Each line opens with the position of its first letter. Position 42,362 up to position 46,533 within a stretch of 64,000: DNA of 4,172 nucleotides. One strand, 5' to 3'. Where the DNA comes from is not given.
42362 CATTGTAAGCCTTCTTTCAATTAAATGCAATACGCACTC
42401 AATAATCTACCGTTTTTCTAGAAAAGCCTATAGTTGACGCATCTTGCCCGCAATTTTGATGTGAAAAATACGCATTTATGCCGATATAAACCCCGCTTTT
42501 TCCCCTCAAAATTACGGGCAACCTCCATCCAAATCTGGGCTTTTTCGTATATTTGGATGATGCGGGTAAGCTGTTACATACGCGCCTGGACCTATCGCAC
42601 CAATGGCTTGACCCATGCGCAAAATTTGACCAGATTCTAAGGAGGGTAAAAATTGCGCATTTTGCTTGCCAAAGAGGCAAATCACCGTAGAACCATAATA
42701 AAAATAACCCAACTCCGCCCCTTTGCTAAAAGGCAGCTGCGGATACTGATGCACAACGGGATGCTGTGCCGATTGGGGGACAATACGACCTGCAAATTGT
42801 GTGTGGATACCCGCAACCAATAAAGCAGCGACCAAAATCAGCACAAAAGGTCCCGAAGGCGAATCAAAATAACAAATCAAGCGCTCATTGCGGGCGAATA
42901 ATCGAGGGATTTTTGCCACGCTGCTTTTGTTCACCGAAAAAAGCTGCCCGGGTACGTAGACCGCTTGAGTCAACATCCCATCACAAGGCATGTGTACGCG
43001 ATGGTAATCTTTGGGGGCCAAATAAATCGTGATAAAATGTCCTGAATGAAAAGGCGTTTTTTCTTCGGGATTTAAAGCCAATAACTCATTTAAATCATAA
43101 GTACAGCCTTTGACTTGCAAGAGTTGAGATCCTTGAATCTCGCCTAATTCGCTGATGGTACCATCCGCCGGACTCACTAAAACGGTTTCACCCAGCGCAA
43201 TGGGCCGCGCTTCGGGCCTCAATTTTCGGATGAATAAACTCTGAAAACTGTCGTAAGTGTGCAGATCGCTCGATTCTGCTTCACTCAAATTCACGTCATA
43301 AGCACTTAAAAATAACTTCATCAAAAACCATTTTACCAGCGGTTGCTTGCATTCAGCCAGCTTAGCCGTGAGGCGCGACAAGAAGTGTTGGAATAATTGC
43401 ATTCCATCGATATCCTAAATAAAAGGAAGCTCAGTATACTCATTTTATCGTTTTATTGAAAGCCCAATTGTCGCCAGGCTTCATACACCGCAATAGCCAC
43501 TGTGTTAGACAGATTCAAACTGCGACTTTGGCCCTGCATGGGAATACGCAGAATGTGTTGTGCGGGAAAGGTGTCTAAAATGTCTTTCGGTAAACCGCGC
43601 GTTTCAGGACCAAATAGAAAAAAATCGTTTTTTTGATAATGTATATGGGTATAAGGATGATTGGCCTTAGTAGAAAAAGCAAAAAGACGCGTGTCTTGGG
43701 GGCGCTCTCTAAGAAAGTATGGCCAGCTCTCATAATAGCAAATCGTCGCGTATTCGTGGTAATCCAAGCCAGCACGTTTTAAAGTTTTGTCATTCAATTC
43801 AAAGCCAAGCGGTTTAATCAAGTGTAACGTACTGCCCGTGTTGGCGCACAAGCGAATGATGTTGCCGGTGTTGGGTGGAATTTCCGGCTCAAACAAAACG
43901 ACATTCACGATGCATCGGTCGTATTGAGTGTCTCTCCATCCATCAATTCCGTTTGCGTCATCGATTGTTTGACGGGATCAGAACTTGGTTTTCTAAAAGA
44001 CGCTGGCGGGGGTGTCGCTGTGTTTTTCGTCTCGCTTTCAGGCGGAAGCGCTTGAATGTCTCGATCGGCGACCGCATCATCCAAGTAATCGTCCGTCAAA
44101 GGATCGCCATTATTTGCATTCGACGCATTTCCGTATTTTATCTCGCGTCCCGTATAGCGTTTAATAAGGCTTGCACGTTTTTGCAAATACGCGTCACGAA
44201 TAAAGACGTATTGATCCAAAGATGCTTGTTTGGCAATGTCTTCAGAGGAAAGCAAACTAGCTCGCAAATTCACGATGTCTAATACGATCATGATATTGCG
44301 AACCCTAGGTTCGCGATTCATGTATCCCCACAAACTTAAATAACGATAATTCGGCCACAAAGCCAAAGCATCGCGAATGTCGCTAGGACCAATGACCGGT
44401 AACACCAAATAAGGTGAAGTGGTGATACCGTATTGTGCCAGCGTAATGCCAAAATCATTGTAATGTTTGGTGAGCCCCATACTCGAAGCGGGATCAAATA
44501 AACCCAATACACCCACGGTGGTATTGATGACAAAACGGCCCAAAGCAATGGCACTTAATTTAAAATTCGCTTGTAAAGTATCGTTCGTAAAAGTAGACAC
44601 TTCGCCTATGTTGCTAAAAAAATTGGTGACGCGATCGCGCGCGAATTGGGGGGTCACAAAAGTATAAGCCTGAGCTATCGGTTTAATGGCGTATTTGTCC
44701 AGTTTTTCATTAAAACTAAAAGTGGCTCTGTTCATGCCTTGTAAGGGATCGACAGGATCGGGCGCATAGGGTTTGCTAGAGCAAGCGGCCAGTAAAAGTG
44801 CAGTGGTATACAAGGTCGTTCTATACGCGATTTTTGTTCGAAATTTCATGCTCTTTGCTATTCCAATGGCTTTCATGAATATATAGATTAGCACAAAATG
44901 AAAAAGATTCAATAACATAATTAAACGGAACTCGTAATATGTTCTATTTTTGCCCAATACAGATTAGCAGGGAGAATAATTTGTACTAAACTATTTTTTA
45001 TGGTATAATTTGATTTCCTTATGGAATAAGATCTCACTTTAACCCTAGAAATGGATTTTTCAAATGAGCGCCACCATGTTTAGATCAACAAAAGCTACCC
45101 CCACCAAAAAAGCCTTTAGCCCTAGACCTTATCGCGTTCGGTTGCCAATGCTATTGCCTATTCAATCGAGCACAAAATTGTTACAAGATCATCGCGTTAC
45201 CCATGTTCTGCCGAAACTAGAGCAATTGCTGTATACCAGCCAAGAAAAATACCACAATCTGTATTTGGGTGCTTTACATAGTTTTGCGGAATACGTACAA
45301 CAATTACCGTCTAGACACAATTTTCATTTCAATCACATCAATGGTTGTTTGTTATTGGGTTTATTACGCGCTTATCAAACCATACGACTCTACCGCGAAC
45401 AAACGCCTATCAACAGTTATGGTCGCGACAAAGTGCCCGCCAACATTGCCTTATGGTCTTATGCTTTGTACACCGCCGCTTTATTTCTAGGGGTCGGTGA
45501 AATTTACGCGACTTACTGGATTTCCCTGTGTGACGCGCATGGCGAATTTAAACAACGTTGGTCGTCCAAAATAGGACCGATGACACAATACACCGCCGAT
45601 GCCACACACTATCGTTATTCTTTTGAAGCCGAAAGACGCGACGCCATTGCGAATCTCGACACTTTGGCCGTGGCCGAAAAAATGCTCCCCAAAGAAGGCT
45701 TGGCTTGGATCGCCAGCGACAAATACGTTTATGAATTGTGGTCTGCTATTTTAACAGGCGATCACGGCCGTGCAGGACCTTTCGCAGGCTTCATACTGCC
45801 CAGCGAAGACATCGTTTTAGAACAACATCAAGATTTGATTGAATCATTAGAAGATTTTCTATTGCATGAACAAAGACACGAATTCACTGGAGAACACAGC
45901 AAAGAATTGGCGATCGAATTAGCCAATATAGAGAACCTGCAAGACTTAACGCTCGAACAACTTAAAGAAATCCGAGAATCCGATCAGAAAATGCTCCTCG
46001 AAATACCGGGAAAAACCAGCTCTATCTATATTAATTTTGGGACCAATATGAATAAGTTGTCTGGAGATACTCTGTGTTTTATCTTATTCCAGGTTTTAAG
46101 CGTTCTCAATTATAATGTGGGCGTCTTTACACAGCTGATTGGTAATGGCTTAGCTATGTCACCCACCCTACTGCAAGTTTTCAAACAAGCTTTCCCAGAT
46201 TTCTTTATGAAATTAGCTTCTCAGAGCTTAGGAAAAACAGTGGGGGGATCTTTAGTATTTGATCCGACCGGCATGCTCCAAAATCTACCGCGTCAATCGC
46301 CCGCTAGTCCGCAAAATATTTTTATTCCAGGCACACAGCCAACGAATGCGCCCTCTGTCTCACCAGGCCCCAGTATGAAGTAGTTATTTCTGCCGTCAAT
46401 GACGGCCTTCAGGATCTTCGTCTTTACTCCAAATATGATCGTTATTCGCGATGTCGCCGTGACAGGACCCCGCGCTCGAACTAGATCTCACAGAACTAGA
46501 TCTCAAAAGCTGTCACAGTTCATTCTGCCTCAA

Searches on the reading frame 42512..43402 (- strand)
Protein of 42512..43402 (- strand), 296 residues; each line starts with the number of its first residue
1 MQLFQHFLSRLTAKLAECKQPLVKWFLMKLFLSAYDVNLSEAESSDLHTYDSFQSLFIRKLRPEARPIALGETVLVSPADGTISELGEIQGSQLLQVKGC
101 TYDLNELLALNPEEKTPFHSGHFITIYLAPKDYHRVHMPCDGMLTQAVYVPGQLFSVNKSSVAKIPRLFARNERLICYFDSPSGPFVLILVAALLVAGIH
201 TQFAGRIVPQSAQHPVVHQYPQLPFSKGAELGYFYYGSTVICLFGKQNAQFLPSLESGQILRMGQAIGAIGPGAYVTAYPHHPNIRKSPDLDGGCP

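Call 85: search_protein_families(library=pfam, proteins=[window:42512-43402:-], max_evalue=0.00001)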
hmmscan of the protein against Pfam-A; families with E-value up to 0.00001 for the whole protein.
window:42512-43402:- (296 aa): 1 family
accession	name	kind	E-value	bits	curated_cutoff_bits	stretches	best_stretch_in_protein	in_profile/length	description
PF02666.20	PS_Dcarbxylase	-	3.4e-59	200.3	22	1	53-269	1-198/198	Phosphatidylserine decarboxylase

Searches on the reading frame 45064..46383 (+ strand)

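Call 86: search_protein_families(library=pfam, proteins=[window:45064-46383:+], max_evalue=0.00001)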
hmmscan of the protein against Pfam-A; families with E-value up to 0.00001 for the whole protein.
window:45064-46383:+ (439 aa): 1 family
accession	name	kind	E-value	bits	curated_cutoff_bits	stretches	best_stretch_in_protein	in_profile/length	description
PF07514.17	TraI_2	-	1e-11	44.8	23.9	1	35-246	6-216/324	Putative helicase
